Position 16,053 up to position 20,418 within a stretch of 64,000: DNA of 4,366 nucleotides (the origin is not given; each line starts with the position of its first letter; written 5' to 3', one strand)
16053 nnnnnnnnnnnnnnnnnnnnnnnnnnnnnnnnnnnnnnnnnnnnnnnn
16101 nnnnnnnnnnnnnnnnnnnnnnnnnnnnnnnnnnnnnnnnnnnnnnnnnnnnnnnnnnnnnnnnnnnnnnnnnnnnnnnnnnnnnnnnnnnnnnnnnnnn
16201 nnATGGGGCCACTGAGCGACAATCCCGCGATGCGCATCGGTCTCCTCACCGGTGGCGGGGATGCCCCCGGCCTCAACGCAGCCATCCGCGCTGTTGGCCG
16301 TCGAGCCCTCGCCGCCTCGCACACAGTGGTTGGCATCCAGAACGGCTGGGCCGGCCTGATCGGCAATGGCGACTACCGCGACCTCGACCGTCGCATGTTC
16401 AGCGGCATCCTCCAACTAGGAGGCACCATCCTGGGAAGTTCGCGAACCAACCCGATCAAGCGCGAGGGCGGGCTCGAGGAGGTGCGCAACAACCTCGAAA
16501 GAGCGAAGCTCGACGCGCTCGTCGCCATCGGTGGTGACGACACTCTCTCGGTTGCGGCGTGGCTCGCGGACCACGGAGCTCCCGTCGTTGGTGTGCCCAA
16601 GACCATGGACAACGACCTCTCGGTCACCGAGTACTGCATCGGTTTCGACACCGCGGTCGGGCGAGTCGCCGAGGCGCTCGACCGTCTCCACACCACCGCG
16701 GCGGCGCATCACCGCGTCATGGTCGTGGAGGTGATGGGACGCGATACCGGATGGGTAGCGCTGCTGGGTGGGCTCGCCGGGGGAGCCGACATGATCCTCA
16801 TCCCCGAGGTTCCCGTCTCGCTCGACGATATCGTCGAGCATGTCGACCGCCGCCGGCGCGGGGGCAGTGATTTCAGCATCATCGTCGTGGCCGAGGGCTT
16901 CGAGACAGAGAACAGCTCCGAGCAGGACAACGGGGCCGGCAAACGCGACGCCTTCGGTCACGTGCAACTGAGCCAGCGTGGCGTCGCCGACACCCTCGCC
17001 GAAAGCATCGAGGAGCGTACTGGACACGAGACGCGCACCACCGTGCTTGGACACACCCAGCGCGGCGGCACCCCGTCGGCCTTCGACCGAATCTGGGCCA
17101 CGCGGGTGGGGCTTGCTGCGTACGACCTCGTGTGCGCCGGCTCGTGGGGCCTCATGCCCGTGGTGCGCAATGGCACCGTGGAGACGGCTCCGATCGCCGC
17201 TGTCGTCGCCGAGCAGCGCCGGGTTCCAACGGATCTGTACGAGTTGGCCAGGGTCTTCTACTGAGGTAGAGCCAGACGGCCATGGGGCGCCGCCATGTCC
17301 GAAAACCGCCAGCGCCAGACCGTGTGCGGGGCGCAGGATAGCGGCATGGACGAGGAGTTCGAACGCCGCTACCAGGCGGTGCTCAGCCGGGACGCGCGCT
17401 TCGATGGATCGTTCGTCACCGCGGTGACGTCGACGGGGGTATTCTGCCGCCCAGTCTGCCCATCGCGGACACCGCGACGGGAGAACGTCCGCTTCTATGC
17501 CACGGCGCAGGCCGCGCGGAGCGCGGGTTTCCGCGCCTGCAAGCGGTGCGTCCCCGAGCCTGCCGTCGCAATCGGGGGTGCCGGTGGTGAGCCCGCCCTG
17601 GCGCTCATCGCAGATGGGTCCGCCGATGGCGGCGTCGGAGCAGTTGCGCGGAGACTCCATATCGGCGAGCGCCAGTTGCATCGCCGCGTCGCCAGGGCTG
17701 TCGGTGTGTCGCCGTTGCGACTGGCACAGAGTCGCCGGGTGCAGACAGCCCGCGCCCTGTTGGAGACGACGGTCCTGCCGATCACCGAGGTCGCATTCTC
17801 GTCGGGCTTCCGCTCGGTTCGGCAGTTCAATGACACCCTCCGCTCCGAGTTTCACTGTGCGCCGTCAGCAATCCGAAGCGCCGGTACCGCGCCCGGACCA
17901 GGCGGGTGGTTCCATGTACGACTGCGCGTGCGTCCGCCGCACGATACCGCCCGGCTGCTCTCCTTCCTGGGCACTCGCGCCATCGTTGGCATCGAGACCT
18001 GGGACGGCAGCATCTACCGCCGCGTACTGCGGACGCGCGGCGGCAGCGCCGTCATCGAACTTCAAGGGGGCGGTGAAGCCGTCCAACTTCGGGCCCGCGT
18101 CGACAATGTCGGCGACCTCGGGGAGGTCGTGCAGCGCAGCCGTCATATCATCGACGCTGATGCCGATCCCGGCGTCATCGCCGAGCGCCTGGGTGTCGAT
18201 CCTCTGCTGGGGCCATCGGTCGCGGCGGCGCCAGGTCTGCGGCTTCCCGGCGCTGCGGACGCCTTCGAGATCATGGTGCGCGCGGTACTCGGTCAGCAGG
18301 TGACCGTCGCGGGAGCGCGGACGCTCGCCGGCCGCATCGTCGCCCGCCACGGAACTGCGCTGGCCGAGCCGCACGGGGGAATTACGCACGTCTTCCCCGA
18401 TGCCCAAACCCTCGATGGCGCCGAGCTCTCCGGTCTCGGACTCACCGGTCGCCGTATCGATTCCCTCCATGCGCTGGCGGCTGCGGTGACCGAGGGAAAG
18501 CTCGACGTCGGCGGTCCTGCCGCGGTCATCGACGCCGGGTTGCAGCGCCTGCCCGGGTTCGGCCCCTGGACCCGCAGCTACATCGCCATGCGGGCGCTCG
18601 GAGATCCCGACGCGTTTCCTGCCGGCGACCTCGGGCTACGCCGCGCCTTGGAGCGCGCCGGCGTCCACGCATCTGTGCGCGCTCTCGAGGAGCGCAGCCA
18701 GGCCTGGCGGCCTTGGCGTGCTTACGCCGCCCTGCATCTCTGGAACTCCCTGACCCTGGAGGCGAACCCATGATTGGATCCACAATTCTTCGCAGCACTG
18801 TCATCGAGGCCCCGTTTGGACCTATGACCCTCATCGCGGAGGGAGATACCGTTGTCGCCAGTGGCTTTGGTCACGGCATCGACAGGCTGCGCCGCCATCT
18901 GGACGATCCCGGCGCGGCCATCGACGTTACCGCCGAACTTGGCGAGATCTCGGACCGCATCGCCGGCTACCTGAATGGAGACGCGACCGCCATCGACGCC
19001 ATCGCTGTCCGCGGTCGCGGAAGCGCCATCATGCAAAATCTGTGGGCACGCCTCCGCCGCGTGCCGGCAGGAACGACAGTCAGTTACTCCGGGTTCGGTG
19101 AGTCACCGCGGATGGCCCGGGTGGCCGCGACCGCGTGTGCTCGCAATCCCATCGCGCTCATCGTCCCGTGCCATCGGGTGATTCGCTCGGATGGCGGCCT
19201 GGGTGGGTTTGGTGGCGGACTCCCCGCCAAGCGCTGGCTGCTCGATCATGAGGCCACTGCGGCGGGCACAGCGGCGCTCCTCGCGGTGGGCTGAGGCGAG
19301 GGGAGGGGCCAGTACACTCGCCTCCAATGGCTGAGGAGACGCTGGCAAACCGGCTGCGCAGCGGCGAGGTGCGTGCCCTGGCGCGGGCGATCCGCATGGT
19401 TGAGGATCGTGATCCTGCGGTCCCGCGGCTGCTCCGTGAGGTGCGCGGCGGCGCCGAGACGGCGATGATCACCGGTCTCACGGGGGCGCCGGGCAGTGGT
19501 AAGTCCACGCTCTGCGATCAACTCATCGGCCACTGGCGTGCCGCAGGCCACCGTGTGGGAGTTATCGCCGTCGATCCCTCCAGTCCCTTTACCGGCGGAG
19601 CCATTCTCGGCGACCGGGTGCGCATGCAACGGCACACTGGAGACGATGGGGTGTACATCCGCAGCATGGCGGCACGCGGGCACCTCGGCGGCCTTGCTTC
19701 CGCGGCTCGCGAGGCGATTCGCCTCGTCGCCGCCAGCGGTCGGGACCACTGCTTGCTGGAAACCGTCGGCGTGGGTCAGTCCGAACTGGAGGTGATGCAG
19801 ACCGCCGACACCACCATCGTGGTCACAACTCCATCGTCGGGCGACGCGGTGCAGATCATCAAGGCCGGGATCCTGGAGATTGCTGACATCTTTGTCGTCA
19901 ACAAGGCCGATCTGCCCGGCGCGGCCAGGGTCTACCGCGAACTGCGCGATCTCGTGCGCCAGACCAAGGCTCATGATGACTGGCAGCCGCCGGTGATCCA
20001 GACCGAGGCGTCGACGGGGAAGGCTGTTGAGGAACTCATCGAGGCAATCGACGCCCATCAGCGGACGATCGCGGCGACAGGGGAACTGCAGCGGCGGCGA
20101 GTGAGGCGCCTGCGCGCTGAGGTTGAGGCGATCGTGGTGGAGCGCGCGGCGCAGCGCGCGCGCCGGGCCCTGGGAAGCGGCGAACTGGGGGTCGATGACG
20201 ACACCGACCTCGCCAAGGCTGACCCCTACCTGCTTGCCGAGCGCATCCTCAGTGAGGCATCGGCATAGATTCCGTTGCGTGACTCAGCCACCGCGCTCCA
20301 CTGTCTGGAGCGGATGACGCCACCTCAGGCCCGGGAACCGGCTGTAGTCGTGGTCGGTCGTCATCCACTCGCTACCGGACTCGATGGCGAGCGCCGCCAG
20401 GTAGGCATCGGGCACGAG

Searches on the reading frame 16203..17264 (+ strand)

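Call 12: search_protein_families(library=pfam, proteins=[window:16203-17264:+], max_evalue=0.001)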
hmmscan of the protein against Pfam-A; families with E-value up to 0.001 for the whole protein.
window:16203-17264:+ (353 aa): 1 family
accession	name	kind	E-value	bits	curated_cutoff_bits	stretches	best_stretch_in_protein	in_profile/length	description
PF00365.25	PFK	-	4e-105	351.6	30.9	1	11-309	1-276/277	Phosphofructokinase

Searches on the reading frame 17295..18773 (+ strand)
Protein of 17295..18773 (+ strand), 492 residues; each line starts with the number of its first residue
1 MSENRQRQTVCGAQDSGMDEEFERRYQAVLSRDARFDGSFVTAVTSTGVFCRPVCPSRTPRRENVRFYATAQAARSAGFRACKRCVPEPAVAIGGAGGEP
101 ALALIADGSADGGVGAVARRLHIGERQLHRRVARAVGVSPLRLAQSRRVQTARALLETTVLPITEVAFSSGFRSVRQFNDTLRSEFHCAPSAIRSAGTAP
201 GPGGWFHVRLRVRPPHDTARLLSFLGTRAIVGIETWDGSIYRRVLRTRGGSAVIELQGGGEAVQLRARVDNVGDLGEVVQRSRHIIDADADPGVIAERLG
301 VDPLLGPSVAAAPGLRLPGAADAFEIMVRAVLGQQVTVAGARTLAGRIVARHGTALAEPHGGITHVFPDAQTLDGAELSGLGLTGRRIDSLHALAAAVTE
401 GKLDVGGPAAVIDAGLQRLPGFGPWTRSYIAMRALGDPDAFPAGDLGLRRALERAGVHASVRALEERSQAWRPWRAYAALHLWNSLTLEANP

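Call 12: search_protein_families(library=pfam, proteins=[window:17295-18773:+], max_evalue=0.001)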
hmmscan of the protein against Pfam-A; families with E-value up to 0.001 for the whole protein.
window:17295-18773:+ (492 aa): 5 families
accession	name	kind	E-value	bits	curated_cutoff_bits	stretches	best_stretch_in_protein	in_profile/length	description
PF02805.21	Ada_Zn_binding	-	8.5e-31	106.2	23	1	25-88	2-65/65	Metal binding domain of Ada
PF06029.17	AlkA_N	-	9.6e-29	100.4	26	1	208-322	2-118/118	AlkA N-terminal domain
PF12833.13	HTH_18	-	2.4e-19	69.8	33.6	1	117-195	1-79/80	Helix-turn-helix domain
PF00730.31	HhH-GPD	-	1.4e-08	35.5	26.2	1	328-474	1-106/108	HhH-GPD superfamily base excision DNA repair protein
PF00165.29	HTH_AraC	-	1.2e-05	25.7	26.6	0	158-194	6-41/42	Bacterial regulatory helix-turn-helix proteins, AraC family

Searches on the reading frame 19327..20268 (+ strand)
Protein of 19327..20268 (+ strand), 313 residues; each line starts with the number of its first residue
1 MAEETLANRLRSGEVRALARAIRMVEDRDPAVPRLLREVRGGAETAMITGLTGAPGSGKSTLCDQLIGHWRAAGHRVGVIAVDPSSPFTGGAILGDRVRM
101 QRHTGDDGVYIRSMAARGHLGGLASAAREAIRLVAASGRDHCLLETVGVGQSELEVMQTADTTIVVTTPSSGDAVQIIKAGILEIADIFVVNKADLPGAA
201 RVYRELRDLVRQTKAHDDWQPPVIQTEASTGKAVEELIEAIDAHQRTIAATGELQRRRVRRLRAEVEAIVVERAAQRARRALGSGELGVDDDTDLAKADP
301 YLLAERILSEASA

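Call 12: search_protein_families(library=pfam, proteins=[window:19327-20268:+], max_evalue=0.001)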
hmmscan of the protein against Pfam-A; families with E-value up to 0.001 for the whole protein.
window:19327-20268:+ (313 aa): 9 families
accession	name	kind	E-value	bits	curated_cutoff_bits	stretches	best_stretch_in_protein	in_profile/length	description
PF03308.22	MeaB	-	1.2e-88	297.1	23.1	1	18-279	1-269/273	Methylmalonyl Co-A mutase-associated GTPase MeaB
PF02492.25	cobW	-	3e-07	30.6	20.7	1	48-217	2-176/180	CobW/HypB/UreG, nucleotide-binding domain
PF03029.23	ATP_bind_1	-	2.6e-06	27.8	27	1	52-86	2-36/240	Conserved hypothetical ATP binding protein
PF00009.33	GTP_EFTU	-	1.9e-05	24.8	26.5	0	180-244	117-185/188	Elongation factor Tu GTP binding domain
PF13245.12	AAA_19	-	3.9e-05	24.3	25.1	0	46-81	11-48/134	AAA domain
PF13604.12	AAA_30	-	6.2e-05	23.2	27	1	45-82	17-54/191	AAA domain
PF13401.12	AAA_22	-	0.00012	22.9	27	1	45-94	4-51/130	AAA domain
PF13238.12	AAA_18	-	0.00051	20.9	29.4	0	51-66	3-18/128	AAA domain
PF03193.22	RsgA_GTPase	-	0.00069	19.9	30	0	47-71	107-131/174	RsgA GTPase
